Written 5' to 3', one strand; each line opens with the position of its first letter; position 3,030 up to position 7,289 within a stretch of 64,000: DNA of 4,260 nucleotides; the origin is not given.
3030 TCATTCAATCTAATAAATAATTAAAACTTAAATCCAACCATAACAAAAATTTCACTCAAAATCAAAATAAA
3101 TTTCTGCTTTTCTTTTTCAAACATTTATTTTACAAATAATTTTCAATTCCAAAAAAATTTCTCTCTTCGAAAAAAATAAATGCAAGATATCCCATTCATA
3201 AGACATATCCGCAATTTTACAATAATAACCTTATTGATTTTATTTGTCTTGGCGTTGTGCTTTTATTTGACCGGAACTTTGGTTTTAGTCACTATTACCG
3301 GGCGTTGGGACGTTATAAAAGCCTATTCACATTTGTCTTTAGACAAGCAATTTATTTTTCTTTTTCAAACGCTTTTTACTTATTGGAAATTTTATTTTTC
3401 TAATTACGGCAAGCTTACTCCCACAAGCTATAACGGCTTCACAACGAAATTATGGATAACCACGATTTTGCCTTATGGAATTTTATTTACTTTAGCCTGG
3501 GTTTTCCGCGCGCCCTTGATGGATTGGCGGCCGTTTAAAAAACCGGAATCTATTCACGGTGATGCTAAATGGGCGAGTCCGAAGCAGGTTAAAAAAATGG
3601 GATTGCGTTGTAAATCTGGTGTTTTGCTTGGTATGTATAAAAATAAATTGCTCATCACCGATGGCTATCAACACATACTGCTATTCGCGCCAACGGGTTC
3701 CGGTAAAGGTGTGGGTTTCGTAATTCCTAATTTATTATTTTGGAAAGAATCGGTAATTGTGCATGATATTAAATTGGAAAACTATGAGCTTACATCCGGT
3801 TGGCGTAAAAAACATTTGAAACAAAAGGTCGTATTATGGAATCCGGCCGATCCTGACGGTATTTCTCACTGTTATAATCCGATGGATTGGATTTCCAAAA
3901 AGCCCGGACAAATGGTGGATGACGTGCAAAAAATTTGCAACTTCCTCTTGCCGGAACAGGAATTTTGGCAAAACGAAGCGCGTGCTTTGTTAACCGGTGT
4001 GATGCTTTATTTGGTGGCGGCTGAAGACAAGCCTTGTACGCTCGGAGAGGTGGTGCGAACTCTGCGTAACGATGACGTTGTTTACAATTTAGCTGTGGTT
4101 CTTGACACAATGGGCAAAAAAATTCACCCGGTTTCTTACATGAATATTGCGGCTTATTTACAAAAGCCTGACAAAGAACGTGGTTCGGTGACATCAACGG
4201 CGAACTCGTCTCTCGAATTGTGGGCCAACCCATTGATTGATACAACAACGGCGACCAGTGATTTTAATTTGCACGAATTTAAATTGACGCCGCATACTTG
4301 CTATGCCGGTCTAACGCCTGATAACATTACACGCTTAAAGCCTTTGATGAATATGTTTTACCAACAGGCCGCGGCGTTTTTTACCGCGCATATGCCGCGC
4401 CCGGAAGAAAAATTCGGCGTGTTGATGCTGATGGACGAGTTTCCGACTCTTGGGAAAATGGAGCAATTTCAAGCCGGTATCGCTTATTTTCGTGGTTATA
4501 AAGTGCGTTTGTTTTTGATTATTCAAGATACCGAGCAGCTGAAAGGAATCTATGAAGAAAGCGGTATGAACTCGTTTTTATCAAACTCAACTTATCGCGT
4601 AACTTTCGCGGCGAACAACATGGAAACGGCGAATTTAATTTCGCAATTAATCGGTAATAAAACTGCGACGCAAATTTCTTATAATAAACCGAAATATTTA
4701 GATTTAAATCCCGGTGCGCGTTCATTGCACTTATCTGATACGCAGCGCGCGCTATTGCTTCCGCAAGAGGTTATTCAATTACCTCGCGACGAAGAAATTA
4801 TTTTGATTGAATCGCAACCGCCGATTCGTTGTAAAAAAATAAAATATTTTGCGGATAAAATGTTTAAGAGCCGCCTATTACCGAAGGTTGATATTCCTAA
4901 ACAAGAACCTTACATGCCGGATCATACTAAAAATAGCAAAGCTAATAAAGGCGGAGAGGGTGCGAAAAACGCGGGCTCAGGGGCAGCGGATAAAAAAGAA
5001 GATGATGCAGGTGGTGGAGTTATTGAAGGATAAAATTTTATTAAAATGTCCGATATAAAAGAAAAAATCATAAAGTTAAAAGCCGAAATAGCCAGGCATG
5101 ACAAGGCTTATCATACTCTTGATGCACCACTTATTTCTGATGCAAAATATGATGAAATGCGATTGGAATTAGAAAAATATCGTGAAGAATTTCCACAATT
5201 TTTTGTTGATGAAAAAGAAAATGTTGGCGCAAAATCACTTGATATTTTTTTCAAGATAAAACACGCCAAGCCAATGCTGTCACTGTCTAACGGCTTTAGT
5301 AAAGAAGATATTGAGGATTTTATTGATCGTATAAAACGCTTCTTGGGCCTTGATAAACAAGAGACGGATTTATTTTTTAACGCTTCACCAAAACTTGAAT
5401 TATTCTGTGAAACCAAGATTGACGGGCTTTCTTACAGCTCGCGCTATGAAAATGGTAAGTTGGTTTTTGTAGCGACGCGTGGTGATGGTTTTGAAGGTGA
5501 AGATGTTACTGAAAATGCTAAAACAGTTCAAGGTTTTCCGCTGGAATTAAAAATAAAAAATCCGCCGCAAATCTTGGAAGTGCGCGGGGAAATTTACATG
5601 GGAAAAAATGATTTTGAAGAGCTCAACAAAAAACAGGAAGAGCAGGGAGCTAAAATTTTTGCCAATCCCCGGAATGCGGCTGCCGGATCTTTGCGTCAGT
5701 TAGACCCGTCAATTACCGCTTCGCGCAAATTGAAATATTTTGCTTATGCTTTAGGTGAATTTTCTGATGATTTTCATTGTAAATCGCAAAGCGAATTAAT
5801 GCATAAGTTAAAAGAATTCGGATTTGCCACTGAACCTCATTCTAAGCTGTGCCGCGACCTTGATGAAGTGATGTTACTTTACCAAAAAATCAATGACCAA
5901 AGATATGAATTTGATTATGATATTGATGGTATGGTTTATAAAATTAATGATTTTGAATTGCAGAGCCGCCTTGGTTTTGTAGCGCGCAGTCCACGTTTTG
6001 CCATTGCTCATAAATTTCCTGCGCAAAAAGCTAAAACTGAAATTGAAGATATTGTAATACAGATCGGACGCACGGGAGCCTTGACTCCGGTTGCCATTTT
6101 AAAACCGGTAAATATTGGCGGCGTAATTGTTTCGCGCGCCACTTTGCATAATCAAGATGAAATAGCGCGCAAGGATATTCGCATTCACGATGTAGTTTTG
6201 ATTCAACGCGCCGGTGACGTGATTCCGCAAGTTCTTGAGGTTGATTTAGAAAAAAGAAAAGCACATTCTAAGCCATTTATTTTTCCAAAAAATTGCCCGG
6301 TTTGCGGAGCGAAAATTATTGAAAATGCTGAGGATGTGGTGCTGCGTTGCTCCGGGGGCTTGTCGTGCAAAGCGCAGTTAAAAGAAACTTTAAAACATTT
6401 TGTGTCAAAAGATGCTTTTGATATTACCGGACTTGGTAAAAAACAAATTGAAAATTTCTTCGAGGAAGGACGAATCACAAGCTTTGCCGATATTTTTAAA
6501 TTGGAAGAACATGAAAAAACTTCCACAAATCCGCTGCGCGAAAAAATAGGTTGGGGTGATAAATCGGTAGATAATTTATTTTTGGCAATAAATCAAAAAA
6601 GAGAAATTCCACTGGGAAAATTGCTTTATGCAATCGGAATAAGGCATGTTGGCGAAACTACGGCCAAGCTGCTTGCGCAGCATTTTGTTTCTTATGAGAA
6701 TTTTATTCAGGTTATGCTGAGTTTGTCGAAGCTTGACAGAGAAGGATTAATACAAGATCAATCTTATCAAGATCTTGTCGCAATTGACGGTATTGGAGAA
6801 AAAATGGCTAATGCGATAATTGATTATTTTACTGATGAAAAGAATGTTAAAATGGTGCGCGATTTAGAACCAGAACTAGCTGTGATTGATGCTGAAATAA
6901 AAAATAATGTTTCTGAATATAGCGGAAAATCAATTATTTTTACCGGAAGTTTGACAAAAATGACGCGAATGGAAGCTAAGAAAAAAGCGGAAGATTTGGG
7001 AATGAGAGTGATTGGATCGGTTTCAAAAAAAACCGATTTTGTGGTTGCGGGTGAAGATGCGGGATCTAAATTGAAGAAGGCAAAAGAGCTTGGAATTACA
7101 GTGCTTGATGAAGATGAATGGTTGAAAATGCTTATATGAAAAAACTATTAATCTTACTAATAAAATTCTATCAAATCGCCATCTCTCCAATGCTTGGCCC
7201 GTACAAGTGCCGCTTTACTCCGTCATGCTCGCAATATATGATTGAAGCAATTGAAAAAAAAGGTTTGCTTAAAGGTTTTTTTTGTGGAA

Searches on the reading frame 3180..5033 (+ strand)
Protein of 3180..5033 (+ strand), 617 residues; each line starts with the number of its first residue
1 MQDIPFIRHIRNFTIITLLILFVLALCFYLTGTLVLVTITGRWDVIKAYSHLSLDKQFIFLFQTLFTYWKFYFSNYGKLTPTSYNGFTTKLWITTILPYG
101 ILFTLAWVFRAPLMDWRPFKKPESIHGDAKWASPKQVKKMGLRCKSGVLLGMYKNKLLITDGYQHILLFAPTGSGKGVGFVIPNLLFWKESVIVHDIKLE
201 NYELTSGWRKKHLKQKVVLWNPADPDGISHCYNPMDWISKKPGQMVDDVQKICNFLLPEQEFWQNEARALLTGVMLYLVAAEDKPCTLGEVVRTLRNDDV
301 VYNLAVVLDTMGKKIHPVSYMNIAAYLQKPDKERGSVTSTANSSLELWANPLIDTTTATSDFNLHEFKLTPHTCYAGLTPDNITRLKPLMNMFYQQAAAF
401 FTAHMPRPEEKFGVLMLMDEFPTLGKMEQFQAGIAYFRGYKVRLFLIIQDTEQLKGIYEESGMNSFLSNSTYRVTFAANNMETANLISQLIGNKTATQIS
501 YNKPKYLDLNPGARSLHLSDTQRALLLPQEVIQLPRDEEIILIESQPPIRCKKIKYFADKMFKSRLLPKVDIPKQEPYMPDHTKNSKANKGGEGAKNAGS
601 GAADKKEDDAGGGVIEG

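Call 43: list_cluster_members(proteins=[window:3180-5030:+, window:5046-7136:+, window:7354-8634:+, window:24486-25124:+, window:25127-26485:+, window:32333-32797:+, window:34934-36403:-, window:36421-37887:-, window:55862-57253:+, window:61445-63892:+])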
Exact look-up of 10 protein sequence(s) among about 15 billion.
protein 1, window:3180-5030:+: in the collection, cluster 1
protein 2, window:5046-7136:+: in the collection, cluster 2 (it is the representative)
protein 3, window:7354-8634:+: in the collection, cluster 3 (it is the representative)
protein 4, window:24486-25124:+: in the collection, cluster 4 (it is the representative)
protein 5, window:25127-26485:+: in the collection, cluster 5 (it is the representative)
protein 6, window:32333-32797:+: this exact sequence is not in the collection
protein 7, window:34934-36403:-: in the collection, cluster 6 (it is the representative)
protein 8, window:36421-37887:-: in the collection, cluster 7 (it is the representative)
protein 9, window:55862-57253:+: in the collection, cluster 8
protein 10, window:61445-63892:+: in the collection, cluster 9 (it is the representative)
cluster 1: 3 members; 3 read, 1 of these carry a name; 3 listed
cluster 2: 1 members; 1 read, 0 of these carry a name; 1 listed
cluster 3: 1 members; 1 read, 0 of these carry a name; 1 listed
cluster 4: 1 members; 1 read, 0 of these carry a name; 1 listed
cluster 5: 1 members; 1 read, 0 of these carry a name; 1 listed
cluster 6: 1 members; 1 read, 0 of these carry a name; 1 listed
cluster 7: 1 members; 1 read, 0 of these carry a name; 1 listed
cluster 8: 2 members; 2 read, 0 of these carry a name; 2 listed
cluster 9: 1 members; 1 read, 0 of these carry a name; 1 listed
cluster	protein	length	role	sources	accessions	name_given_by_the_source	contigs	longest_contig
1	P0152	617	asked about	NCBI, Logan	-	-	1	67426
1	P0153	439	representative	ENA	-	-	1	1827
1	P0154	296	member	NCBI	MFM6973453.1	MAG: type IV secretory system conjugative DNA transfer family protein, partial ...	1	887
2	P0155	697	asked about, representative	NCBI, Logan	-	-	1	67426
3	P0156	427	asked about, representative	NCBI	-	-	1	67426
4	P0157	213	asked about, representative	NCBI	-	-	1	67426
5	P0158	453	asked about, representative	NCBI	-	-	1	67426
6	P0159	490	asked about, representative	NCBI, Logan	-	-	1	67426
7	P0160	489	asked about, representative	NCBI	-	-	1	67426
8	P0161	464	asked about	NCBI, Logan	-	-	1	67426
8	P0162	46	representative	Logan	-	-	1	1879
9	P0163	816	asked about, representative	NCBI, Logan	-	-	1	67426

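Call 58: search_protein_families(library=pfam, proteins=[window:3180-5033:+], max_evalue=0.00001)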
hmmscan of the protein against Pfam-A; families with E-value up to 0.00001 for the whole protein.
window:3180-5033:+ (617 aa): 3 families
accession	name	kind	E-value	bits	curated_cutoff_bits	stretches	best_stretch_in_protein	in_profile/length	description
PF02534.20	T4SS-DNA_transf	-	2.4e-140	468.9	20.1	1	143-570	28-459/468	Type IV secretory system Conjugative DNA transfer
PF12696.13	TraG-D_C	-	3.8e-24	85.5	22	1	414-536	2-126/126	TraM recognition site of TraD and TraG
PF10412.15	TrwB_AAD_bind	-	3.4e-19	69.4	20.5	1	164-548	16-380/387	Type IV secretion-system coupling protein DNA-binding domain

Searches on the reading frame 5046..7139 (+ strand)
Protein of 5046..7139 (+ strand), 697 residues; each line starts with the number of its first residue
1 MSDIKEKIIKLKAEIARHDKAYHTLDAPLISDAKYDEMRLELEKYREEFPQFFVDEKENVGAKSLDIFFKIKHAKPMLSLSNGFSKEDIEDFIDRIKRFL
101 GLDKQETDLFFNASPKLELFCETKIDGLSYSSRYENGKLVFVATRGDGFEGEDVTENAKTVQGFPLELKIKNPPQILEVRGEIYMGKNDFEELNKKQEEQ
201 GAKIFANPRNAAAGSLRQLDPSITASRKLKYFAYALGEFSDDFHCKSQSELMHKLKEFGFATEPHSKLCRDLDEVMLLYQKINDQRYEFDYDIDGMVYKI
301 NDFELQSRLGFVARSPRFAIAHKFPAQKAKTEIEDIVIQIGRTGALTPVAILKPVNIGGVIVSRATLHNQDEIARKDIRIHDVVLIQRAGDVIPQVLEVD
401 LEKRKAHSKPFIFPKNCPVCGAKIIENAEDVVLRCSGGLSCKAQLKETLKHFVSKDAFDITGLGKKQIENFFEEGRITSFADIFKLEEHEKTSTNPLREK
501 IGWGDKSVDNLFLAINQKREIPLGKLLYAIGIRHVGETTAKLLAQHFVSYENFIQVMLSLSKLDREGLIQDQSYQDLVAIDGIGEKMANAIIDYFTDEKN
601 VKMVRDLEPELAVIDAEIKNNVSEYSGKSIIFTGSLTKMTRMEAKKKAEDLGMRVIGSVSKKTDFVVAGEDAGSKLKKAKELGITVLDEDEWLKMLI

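Call 58: search_protein_families(library=pfam, proteins=[window:5046-7139:+], max_evalue=0.00001)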
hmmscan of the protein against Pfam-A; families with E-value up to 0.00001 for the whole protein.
window:5046-7139:+ (697 aa): 7 families
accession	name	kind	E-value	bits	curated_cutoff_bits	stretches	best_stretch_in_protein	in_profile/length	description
PF01653.23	DNA_ligase_aden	-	6.9e-91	304.7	27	1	68-327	4-253/253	NAD-dependent DNA ligase adenylation domain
PF03120.22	DNA_ligase_OB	-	1.4e-33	115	32.9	1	330-407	1-78/79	NAD-dependent DNA ligase OB-fold domain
PF12826.13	HHH_2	-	8.2e-18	64.8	27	1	525-604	1-64/64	Helix-hairpin-helix motif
PF00533.33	BRCT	-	3.1e-14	53.4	21.3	1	626-695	7-77/78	BRCA1 C Terminus (BRCT) domain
PF03119.21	DNA_ligase_ZBD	-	4e-08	33.4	25.8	1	416-443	1-27/27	NAD-dependent DNA ligase C4 zinc finger domain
PF14520.12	HHH_5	-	8.2e-06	26.6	27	0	530-593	5-53/57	Helix-hairpin-helix domain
PF00633.29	HHH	-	9.2e-06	25.7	24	0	569-594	5-30/30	Helix-hairpin-helix motif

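Call 71: find_homologous_proteins(query=window:5046-7136:+, max_evalue=1e-50)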
Query window:5046-7136:+ (697 aa): 8000 proteins with E <= 1e-50 among 8000 candidates; the best 120 are listed.
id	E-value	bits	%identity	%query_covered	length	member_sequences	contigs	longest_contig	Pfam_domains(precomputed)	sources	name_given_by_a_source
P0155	0.0e+0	1550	100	100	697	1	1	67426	PF12826.14,PF03120.23,PF14520.13,PF01653.24,PF00533.34,PF03119.22,PF00633.30,PF22745.3,PF12738.14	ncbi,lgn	-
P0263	0.0e+0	1192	76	100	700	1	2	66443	PF12826.14,PF03120.23,PF01653.24,PF00533.34,PF03119.22,PF22745.3,PF12738.14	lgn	-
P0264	0.0e+0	1178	75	100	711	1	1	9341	PF12826.14,PF03120.23,PF01653.24,PF00533.34,PF03119.22,PF22745.3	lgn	-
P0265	0.0e+0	1166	75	100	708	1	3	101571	PF12826.14,PF03120.23,PF14520.13,PF01653.24,PF00533.34,PF03119.22,PF00633.30,PF22745.3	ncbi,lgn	-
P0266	0.0e+0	1166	74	100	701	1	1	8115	PF12826.14,PF03120.23,PF01653.24,PF00533.34,PF03119.22,PF22745.3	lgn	-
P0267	0.0e+0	1156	74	100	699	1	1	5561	PF12826.14,PF03120.23,PF01653.24,PF00533.34,PF03119.22,PF22745.3,PF12738.14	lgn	-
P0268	0.0e+0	1154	73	100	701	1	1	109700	PF12826.14,PF03120.23,PF01653.24,PF00533.34,PF03119.22,PF22745.3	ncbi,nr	ncbi:MAG: NAD-dependent DNA ligase LigA [Rickettsiales bacterium]|nr:NAD-dependent DNA ligase LigA [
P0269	0.0e+0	1154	73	100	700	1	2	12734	PF12826.14,PF03120.23,PF01653.24,PF00533.34,PF03119.22,PF22745.3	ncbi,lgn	-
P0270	0.0e+0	1151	74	100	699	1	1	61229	PF12826.14,PF03120.23,PF01653.24,PF00533.34,PF03119.22,PF22745.3,PF12738.14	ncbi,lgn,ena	-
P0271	0.0e+0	1150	74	100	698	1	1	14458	PF12826.14,PF03120.23,PF01653.24,PF00533.34,PF03119.22,PF22745.3,PF12738.14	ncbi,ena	-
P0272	0.0e+0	1149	74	100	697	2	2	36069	PF12826.14,PF03120.23,PF14520.13,PF01653.24,PF00533.34,PF03119.22,PF22745.3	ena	-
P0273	0.0e+0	1148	75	99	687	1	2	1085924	PF12826.14,PF03120.23,PF14520.13,PF01653.24,PF00533.34,PF03119.22,PF22745.3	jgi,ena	-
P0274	0.0e+0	1146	75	99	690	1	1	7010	PF12826.14,PF03120.23,PF14520.13,PF01653.24,PF00533.34,PF03119.22,PF22745.3,PF12738.14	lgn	-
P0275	0.0e+0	1146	73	100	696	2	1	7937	PF12826.14,PF03120.23,PF01653.24,PF00533.34,PF03119.22,PF22745.3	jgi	jgi:DNA ligase (NAD+)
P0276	0.0e+0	1145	74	100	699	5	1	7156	PF12826.14,PF03120.23,PF01653.24,PF00533.34,PF03119.22,PF22745.3,PF12738.14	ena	-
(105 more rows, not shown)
